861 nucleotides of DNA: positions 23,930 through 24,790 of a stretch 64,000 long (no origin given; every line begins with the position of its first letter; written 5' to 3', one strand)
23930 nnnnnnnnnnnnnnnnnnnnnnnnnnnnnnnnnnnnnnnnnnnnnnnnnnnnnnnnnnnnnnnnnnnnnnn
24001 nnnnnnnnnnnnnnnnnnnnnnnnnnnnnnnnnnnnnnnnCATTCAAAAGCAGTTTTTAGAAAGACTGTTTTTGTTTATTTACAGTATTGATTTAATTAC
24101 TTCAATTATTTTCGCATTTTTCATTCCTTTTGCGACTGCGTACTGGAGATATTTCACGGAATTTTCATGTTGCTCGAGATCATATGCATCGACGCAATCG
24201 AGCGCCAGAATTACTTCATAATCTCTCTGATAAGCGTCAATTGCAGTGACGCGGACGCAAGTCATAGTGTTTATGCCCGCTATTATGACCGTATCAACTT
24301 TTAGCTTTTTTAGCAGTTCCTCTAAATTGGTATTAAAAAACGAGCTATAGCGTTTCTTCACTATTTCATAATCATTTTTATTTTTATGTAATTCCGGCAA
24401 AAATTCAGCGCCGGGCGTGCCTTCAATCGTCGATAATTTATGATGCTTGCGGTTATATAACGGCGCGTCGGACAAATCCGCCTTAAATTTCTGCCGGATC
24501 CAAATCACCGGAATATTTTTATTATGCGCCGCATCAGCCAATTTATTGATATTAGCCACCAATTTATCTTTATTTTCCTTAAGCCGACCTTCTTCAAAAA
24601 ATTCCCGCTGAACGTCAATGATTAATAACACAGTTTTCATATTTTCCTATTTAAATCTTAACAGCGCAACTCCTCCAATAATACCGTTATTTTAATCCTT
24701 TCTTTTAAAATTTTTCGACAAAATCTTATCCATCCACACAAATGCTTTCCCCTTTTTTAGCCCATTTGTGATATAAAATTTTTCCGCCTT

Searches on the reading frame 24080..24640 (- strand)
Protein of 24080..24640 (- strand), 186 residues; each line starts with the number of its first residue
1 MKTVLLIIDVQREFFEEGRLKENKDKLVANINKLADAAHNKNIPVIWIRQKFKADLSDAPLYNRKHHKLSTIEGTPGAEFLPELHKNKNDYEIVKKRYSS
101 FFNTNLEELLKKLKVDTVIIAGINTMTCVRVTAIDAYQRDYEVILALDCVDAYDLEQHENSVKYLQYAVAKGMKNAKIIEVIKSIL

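Call 61: search_protein_families(library=pfam, proteins=[window:24080-24640:-])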
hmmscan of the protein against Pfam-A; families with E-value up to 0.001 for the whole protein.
window:24080-24640:- (186 aa): 1 family
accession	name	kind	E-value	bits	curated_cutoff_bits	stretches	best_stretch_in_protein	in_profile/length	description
PF00857.26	Isochorismatase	-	2.6e-50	171.4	27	1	3-171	1-169/175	Isochorismatase domain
